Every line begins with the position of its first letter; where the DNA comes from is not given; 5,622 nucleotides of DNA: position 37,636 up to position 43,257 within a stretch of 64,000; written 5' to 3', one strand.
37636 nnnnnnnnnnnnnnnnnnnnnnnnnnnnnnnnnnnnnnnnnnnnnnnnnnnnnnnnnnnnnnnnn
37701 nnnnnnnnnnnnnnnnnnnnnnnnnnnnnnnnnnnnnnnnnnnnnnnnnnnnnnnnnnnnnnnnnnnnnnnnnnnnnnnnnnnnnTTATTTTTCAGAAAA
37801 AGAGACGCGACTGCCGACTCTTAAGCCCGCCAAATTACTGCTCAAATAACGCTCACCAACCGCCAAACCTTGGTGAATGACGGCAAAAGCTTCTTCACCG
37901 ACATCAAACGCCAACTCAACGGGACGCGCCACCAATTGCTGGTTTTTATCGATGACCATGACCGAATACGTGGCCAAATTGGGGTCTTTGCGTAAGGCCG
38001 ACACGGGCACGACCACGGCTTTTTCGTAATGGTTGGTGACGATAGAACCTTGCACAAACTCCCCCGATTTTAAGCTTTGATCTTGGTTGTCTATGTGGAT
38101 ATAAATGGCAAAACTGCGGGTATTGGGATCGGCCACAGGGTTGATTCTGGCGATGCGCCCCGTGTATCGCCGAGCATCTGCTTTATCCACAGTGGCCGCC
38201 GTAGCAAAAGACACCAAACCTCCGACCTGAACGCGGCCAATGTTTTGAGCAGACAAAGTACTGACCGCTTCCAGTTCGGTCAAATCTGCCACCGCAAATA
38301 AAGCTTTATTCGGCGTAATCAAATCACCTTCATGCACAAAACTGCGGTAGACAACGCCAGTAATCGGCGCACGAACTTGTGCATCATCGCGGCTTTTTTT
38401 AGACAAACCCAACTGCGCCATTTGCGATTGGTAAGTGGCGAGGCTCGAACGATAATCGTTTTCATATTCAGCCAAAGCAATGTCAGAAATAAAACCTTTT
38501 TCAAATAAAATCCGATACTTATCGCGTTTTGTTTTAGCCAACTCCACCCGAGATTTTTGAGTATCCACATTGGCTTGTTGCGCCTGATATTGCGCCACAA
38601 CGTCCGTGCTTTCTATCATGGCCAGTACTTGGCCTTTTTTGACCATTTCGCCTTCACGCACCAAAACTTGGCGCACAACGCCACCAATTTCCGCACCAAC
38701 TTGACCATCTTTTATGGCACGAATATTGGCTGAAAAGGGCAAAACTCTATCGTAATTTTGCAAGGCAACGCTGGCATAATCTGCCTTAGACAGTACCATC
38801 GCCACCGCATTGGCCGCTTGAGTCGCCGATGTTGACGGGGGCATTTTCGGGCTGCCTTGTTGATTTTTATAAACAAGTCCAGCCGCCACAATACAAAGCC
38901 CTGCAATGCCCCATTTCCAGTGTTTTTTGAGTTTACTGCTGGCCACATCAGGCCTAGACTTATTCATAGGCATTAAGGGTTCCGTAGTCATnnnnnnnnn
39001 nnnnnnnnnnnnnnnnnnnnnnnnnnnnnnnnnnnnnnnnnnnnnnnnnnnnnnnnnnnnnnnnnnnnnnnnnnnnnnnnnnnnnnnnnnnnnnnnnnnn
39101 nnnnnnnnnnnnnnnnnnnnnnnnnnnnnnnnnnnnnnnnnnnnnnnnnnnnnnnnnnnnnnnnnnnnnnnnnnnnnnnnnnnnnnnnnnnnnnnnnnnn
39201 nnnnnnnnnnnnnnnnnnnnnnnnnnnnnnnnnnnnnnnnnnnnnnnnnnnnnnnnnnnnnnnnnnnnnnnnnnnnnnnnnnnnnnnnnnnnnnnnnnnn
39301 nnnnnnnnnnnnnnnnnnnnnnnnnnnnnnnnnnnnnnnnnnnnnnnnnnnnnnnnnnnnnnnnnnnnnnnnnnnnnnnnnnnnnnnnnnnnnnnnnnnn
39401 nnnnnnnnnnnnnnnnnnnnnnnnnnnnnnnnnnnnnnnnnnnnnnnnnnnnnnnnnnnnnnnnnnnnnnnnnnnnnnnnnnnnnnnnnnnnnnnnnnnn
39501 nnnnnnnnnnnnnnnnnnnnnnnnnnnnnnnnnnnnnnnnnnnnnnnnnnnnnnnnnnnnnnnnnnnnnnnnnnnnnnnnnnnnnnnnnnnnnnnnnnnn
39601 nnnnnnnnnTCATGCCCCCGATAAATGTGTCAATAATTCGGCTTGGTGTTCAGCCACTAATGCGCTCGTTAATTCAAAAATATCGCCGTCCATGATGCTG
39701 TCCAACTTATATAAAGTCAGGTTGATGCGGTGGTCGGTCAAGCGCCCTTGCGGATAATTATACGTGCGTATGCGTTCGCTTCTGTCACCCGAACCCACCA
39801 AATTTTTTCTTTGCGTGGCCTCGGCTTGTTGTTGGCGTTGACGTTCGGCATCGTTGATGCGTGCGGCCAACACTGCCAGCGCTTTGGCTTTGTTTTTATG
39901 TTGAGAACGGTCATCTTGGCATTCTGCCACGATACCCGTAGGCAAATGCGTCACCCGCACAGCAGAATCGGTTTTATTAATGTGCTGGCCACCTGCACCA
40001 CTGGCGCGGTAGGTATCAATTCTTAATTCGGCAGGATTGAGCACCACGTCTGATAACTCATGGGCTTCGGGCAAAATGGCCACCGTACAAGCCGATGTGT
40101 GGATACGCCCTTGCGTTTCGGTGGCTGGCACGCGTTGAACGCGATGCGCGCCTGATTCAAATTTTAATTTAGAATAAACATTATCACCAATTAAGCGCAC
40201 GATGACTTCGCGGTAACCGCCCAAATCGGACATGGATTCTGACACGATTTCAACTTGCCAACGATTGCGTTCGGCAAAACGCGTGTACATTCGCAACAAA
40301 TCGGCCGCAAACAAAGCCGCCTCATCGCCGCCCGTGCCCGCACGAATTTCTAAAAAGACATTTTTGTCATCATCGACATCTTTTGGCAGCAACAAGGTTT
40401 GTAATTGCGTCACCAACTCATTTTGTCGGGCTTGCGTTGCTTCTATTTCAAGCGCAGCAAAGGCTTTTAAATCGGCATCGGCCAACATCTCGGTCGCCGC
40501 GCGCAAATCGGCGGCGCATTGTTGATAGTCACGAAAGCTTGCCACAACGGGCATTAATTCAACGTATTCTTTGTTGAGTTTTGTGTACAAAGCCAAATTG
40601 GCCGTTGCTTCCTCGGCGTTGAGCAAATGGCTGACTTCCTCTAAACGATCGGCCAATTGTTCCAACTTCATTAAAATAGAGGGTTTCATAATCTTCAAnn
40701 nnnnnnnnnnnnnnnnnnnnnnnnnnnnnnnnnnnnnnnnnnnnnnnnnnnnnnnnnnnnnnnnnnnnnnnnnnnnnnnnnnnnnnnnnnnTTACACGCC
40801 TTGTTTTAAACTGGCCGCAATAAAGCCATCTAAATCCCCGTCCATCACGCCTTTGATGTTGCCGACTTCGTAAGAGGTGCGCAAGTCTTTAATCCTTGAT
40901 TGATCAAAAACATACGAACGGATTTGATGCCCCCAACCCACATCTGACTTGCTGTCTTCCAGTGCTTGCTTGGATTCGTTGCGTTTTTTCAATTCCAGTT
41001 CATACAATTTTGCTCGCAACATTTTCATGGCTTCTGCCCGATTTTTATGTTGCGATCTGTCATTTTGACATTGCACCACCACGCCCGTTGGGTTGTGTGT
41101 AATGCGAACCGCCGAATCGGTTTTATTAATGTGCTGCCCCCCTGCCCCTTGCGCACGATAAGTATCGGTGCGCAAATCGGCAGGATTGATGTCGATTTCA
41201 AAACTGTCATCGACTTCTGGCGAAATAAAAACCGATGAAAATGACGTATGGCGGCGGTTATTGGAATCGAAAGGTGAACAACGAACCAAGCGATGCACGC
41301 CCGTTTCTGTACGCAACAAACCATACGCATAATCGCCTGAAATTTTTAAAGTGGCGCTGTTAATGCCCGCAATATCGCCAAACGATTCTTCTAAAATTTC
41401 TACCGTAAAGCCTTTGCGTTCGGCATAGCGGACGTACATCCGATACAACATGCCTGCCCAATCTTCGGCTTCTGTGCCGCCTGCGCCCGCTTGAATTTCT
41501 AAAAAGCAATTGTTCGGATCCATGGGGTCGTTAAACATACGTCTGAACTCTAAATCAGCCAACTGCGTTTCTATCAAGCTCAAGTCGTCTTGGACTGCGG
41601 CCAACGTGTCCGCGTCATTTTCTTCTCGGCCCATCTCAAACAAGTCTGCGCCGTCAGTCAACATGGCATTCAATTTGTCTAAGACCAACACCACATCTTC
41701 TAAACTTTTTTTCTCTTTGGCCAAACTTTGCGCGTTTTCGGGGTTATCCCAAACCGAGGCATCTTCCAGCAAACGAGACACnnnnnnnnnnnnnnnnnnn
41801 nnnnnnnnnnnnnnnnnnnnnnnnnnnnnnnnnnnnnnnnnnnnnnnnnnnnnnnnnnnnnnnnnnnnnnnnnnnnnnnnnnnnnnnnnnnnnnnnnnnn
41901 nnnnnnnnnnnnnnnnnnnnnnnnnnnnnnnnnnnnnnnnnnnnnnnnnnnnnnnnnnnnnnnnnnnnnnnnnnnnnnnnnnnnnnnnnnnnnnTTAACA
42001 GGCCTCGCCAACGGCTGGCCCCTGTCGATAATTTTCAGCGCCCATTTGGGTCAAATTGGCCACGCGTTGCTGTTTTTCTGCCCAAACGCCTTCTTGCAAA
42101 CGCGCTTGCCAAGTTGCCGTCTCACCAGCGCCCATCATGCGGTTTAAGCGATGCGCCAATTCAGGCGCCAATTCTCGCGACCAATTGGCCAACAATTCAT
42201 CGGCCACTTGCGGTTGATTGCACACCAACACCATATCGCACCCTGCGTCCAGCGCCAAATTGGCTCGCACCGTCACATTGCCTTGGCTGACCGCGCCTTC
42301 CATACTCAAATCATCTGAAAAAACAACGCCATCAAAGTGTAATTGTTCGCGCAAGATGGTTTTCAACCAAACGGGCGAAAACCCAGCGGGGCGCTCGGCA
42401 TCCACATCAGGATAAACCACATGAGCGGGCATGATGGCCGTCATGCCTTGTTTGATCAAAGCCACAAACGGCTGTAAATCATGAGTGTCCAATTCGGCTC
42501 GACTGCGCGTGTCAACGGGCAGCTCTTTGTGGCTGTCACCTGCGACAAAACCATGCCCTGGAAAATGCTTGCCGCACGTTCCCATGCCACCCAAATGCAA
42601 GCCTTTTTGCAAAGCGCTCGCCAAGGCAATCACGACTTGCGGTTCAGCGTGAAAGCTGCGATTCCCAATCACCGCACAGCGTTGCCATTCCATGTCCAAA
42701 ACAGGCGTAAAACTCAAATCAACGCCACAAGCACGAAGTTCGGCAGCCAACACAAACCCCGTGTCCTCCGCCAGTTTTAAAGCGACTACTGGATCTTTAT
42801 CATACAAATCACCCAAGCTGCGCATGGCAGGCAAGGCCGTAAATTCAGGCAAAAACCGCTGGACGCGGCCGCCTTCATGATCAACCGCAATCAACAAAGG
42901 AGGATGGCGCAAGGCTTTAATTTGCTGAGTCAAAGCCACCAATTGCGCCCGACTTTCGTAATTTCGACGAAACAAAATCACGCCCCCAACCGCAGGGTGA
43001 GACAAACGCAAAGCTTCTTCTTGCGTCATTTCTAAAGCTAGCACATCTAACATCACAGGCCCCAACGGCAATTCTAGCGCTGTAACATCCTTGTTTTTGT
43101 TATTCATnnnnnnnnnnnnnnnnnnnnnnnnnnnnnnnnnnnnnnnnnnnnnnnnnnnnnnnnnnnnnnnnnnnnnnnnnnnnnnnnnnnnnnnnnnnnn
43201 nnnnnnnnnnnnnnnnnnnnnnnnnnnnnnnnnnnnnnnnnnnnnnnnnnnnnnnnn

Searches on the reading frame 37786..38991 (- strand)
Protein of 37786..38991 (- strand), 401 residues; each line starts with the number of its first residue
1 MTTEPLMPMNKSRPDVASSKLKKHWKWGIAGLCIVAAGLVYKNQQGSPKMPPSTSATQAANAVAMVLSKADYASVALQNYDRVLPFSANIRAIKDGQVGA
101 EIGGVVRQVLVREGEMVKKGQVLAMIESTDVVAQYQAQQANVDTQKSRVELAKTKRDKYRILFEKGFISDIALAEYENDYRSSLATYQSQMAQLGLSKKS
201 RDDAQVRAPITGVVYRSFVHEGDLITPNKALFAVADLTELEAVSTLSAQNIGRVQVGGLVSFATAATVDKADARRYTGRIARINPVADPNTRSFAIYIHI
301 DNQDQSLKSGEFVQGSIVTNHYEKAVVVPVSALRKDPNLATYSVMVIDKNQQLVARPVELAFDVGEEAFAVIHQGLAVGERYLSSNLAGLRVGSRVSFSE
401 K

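Call 37: search_protein_families(library=pfam, proteins=[window:37786-38991:-], max_evalue=0.001)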
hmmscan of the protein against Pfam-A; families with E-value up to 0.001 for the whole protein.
window:37786-38991:- (401 aa): 5 families
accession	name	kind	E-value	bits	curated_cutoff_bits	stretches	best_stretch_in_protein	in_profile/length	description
PF16576.10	HlyD_D23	-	3.2e-27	95.7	30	1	97-313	21-214/214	Barrel-sandwich domain of CusB or HlyD membrane-fusion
PF13437.12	HlyD_3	-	6.2e-18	65.9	22.2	1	206-310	2-106/106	HlyD family secretion protein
PF13533.13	Biotin_lipoyl_2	-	1.4e-06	28.4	29.8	1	102-126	7-31/32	Biotin-lipoyl like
PF00364.28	Biotin_lipoyl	-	7.1e-06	26.2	22.1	0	99-128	9-38/73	Biotin-requiring enzyme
PF02321.23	OEP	-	0.00043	20.6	22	1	133-194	114-175/187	Outer membrane efflux protein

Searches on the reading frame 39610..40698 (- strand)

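Call 37: search_protein_families(library=pfam, proteins=[window:39610-40698:-], max_evalue=0.001)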
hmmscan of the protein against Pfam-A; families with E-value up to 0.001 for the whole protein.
window:39610-40698:- (362 aa): 2 families
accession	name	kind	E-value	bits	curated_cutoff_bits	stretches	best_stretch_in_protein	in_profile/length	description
PF03462.23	PCRF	-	1.6e-69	234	24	1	16-206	2-194/194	PCRF domain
PF00472.26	RF-1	-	5.4e-42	142.8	35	1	217-324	4-116/116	RF-1 domain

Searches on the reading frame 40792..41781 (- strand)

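Call 37: search_protein_families(library=pfam, proteins=[window:40792-41781:-], max_evalue=0.001)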
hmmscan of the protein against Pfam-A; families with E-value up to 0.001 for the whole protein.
window:40792-41781:- (329 aa): 2 families
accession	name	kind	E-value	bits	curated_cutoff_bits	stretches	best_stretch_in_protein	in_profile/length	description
PF03462.23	PCRF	-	1.5e-56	191.7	24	1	2-184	9-194/194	PCRF domain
PF00472.26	RF-1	-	5.2e-44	149.3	35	1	193-301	2-116/116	RF-1 domain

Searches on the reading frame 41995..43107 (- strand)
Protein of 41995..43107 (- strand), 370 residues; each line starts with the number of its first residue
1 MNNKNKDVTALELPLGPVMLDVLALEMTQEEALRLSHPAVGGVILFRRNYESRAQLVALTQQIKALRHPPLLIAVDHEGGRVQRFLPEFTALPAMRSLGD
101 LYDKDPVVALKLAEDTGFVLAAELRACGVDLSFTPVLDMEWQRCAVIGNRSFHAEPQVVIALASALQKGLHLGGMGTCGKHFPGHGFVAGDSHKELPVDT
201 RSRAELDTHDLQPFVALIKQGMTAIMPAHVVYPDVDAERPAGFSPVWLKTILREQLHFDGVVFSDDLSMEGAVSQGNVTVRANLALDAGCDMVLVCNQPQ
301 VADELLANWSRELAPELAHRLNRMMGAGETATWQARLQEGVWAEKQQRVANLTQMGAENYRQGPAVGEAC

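Call 37: search_protein_families(library=pfam, proteins=[window:41995-43107:-], max_evalue=0.001)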
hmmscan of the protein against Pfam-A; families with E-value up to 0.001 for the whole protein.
window:41995-43107:- (370 aa): 1 family
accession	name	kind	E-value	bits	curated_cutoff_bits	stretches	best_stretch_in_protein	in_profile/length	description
PF00933.27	Glyco_hydro_3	-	9.8e-80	268.8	27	1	21-301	10-287/316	Glycosyl hydrolase family 3 N terminal domain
